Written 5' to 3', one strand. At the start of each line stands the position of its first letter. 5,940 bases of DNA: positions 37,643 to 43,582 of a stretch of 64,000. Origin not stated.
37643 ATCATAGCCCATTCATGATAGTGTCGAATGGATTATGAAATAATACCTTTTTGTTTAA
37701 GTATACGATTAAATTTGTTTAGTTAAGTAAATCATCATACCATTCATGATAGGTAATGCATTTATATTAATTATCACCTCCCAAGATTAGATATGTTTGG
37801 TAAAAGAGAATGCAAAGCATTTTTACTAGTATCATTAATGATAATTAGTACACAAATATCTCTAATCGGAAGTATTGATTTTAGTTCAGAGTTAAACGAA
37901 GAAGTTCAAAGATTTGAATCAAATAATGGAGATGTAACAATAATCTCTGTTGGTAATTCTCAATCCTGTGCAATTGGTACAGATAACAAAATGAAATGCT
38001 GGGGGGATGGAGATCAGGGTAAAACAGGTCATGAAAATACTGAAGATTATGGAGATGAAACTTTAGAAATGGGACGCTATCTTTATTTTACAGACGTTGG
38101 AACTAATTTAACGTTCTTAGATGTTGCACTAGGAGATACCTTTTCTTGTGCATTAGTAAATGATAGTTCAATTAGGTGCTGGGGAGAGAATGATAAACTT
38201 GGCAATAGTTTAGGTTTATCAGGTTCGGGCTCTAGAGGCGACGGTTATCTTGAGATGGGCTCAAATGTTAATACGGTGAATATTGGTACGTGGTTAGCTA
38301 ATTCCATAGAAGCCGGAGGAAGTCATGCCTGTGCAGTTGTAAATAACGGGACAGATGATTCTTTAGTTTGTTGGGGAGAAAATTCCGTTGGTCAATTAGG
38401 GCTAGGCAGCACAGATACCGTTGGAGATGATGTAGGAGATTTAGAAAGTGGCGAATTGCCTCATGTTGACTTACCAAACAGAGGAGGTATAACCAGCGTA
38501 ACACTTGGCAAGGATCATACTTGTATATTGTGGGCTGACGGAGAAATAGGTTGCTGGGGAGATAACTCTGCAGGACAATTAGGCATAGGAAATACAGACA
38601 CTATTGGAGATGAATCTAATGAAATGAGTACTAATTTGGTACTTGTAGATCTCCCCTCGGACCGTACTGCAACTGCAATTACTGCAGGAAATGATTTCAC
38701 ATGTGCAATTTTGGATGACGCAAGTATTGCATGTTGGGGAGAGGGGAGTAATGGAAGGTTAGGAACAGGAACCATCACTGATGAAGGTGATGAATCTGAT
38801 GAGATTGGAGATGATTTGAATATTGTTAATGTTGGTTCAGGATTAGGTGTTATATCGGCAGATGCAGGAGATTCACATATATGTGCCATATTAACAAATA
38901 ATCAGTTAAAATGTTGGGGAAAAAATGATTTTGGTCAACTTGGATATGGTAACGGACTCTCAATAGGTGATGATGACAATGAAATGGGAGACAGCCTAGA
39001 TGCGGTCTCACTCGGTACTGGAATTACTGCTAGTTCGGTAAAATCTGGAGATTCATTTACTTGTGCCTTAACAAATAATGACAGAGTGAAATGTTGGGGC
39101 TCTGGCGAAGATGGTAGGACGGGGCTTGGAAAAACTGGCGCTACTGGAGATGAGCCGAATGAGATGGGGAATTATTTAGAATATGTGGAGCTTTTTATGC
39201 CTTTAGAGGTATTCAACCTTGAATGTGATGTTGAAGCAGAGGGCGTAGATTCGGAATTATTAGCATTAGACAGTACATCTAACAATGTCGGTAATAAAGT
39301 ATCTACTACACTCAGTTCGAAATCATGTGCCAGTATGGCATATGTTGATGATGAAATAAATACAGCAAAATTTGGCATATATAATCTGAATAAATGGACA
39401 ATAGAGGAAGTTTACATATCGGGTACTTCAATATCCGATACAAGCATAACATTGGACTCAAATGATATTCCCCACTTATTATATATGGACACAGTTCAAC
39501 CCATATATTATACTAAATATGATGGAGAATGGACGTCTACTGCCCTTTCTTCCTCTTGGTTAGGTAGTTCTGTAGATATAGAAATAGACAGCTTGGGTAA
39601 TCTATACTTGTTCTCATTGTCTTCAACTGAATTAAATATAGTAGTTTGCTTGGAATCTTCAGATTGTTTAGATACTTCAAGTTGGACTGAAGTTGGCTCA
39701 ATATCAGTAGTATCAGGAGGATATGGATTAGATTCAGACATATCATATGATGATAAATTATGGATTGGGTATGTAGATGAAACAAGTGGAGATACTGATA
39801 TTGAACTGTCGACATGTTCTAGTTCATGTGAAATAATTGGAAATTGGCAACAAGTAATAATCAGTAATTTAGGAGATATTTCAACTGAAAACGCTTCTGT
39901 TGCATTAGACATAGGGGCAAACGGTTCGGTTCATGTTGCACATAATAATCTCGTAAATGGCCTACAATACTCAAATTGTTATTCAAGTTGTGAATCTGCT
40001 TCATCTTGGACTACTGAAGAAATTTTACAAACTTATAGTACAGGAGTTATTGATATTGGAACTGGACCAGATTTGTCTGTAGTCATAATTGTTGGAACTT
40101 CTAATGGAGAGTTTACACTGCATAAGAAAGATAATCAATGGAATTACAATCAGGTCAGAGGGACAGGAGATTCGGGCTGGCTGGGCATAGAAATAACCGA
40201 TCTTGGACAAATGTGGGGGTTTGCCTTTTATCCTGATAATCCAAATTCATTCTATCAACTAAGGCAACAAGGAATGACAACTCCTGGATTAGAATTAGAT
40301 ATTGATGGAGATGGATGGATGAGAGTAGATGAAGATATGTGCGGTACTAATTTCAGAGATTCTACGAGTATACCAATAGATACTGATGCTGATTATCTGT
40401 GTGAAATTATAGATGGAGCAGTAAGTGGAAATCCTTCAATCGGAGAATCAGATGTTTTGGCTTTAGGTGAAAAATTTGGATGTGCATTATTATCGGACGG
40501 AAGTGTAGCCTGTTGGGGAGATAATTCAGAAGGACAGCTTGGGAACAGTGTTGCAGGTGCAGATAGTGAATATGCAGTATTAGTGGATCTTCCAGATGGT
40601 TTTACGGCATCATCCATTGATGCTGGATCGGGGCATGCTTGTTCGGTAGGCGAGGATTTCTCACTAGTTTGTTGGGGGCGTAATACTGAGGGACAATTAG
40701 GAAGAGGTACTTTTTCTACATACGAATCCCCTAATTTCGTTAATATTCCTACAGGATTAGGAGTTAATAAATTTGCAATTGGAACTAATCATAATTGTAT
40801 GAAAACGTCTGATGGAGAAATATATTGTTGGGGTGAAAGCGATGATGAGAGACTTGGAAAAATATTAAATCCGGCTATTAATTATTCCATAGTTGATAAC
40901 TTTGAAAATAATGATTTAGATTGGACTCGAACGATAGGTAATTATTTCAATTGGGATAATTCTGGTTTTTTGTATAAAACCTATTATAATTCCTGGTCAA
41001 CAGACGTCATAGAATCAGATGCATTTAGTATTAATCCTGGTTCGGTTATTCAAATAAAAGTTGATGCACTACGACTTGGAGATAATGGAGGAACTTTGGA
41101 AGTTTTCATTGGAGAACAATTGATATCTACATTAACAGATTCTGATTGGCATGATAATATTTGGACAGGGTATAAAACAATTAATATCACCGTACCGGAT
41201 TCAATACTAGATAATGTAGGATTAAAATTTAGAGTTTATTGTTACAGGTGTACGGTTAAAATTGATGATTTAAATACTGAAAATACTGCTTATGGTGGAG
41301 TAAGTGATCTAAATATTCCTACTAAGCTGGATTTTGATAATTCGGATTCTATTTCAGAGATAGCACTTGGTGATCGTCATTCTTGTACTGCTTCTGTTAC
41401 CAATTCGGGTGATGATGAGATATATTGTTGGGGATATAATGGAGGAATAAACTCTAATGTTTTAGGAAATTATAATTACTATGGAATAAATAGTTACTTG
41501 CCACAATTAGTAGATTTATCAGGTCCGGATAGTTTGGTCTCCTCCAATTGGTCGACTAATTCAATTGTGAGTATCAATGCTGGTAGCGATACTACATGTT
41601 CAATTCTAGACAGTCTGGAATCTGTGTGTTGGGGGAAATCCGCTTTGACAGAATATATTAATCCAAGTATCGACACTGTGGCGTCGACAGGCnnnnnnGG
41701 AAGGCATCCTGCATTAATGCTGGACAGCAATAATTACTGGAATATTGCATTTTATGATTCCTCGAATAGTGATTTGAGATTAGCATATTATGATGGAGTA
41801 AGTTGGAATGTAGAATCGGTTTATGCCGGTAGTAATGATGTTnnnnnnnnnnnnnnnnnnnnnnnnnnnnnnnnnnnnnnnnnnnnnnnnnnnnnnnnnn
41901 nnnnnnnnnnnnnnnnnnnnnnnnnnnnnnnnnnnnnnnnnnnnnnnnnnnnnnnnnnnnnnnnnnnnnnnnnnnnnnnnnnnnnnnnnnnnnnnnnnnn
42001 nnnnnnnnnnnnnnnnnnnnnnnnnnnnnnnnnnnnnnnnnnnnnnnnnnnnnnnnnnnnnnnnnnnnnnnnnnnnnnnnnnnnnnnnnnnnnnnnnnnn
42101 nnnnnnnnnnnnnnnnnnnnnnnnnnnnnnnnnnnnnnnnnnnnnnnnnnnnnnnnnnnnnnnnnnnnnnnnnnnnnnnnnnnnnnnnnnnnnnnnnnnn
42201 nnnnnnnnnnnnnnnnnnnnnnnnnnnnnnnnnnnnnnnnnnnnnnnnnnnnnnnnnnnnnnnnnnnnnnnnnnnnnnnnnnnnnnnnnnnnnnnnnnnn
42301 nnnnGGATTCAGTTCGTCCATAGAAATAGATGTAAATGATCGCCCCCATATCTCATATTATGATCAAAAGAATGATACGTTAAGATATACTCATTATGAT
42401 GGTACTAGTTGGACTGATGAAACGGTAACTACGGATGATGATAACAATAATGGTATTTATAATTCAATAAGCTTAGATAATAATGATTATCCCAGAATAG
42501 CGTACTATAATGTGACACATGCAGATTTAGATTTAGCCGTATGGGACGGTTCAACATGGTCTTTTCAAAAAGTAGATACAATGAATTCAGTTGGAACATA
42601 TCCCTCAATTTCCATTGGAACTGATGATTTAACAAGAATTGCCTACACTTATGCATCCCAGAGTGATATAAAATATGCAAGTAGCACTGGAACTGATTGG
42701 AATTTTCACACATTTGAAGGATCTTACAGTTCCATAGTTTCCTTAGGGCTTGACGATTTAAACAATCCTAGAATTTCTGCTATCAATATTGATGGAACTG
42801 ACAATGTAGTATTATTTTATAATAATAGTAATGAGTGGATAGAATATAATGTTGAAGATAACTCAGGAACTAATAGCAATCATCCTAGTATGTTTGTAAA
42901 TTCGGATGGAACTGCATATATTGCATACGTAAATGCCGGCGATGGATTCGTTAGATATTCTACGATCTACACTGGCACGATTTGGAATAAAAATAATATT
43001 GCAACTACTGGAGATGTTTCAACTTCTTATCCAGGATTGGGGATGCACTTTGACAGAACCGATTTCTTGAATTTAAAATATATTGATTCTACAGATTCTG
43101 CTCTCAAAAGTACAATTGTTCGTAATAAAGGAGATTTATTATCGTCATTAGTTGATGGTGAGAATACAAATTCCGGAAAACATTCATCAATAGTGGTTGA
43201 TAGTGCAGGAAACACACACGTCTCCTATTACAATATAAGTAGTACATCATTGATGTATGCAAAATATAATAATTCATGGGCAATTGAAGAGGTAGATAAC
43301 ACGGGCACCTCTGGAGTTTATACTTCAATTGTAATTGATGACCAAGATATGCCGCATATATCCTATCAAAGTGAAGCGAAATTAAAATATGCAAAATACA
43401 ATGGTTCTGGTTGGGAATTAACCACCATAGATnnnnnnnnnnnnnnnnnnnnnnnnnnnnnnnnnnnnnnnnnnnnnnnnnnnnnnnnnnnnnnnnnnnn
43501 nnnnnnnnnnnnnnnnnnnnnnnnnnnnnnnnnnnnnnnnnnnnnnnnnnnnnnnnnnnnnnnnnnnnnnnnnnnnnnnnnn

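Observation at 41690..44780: About 21 tandem copies of a ~48-aa repeat that I cannot assign to a named family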

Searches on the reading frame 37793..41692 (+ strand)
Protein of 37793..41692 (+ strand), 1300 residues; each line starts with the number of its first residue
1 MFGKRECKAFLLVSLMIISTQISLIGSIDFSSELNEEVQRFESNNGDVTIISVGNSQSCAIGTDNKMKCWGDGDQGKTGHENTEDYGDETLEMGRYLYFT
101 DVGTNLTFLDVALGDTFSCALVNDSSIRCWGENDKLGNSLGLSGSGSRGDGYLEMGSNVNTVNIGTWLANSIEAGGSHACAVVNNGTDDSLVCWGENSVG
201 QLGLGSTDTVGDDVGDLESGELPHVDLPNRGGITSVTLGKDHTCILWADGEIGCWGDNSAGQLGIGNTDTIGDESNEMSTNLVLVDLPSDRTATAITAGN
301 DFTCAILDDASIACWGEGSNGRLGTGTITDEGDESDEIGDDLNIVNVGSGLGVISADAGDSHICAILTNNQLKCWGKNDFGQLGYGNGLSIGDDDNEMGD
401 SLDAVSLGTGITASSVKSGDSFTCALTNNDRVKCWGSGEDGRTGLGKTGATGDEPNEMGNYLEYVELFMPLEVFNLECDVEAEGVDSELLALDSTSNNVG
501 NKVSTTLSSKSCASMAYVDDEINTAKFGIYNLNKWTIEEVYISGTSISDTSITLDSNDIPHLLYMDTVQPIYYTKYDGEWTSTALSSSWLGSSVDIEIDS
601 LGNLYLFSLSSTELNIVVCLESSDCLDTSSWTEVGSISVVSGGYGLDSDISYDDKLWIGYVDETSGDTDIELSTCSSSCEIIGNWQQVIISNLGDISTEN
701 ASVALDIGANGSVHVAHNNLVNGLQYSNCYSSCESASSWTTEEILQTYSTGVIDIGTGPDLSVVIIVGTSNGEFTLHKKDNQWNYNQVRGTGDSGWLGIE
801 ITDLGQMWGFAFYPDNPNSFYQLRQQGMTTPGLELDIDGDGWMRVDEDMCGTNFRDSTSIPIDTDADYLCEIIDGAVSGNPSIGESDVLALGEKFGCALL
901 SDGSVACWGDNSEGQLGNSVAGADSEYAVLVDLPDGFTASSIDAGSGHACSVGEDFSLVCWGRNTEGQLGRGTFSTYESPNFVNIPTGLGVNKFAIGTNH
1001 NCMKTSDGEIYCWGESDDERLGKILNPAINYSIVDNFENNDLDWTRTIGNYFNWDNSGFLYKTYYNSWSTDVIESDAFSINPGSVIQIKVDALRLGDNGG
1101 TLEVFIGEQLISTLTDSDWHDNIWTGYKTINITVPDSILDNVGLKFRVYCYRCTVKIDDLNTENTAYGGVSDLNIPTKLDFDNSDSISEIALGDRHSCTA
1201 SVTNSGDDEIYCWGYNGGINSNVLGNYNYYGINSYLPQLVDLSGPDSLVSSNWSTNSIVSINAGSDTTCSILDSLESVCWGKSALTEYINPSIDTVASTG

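Call 4: search_protein_families(library=pfam, proteins=[window:37793-41692:+], max_evalue=0.01)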
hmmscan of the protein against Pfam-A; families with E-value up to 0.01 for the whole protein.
window:37793-41692:+ (1300 aa): 5 families
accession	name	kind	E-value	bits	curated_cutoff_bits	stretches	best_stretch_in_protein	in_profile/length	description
PF25390.1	WD40_RLD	-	1.2e-79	268.7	150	4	39-350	82-357/363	RCC1-like domain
PF13540.12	RCC1_2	-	4.4e-69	227.1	22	10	353-382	1-30/30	Regulator of chromosome condensation (RCC1) repeat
PF00415.24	RCC1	-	1.4e-35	122.1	21.7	4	960-1002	6-48/50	Regulator of chromosome condensation (RCC1) repeat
PF20082.4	DUF6476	-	5.2e-05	23.5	24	0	285-316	47-78/91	Family of unknown function (DUF6476)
PF25384.1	Alsin_RLD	-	5.6e-05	23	100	0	989-1037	275-323/405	Alsin RCC1-like domain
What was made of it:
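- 37907..39232 (+): RCC1-like propeller block 1. Further RCC1 blocks lie at about aa 880-1283 and at aa 2350-2900 (nt 44840-46492), flanking the array. Pfam WD40_RLD, RCC1 and RCC1_2, E 1e-79 to 1e-29 (call 4)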

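Call 9: search_protein_families(library=ncbifam, proteins=[window:37793-41692:+], max_evalue=1)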
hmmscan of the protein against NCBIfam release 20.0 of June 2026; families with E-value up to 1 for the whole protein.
window:37793-41692:+ (1300 aa): 0 families

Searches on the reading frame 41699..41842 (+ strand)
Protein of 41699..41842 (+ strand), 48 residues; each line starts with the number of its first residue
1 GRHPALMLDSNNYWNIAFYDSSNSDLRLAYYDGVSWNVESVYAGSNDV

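Call 46: search_solved_structures(query=A3, max_evalue=10, show_alignments=3)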
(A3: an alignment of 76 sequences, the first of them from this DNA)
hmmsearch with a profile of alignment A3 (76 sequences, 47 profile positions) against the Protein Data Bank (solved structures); distinct sequences matched with E-value up to 10: 18.
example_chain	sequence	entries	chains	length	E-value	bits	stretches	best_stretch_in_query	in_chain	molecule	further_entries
7osu_A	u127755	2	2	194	3.5e-12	49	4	11-34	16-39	sTIM11noCys-SB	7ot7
8r8n_A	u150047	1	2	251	1.6e-11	46.8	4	11-34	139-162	HalluTIM2-2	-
6yqy_A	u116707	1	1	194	2.7e-11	46.1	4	11-34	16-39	de novo designed TIM barrel sTIM11noCys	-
8r8o_A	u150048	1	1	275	2.8e-11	46.1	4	11-34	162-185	HalluTIM3-1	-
7a8s_A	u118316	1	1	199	3.8e-11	45.7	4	11-34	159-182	sTIM11_h3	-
5bvl_A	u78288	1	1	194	3.9e-11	45.6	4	11-34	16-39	designed TIM barrel sTIM11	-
7osv_A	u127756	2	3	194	1.2e-06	31.3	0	12-34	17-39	DeNovoTIM6-SB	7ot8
7mcc_A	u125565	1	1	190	5.5e-06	29.1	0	15-35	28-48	AI-designed TIM-barrel F2C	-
6z2i_A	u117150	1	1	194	6.7e-06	28.9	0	14-34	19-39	de novo designed TIM barrel DeNovoTIM6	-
7smj_A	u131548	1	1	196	7.6e-06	28.7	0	15-35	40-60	AI-designed TIM-barrel F2N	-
7mcd_A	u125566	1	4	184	0.00023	24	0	12-34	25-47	AI-designed TIM-barrel F15C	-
4rt5_A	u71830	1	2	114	0.015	18.1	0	14-28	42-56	Glyoxalase/bleomycin resistance protein/dioxygenase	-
5muk_A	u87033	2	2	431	0.23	14.3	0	5-21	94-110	Neuraminidase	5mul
5x2m_B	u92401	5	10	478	0.53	13.2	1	3-18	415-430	Taste receptor, type 1, member 3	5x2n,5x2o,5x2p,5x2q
5mvh_A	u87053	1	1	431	0.61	13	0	5-29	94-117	BACCELL_00856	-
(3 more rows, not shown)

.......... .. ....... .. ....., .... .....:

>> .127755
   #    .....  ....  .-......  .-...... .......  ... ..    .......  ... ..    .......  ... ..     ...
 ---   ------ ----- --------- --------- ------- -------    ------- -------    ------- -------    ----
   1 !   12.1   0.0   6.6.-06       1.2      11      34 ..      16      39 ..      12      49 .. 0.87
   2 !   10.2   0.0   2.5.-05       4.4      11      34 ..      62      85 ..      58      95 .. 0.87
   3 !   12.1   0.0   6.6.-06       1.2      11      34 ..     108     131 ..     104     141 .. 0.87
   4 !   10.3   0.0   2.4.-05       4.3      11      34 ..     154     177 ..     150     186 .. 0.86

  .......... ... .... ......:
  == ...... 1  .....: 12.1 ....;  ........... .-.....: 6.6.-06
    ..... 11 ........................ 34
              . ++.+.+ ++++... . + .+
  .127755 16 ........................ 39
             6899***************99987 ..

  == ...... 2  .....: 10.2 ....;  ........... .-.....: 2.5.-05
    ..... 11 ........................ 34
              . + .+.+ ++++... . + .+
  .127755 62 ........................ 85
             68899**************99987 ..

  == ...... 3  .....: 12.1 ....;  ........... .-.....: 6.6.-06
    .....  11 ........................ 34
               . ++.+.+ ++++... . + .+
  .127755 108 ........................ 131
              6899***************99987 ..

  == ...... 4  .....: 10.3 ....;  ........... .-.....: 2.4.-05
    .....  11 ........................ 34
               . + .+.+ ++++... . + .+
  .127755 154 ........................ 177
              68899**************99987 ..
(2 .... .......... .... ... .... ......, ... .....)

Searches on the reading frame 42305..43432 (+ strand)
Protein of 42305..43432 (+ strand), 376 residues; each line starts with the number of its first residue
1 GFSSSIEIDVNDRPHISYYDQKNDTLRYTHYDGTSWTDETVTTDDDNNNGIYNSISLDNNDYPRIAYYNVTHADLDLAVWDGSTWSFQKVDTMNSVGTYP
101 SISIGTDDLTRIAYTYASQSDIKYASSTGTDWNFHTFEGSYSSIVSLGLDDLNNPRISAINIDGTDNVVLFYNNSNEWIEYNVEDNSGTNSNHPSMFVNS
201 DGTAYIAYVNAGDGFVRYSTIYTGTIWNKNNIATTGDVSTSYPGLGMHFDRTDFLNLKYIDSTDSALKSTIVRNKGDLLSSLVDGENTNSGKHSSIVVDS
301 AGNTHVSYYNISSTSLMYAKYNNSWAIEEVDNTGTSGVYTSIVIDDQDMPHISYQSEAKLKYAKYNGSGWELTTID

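Call 8: search_protein_families(library=pfam, proteins=[window:42305-43432:+], max_evalue=10)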
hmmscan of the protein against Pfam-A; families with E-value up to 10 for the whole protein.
window:42305-43432:+ (376 aa): 3 families
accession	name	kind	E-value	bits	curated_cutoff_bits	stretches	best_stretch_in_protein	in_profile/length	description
PF10708.14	DUF2510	-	0.23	11.7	24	1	20-42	6-28/35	Protein of unknown function (DUF2510)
PF20361.3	DUF6656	-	0.35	10.8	27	1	60-99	74-113/182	Family of unknown function (DUF6656)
PF18938.6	aRib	-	0.6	10.4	27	1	286-316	33-62/71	Atypical Rib domain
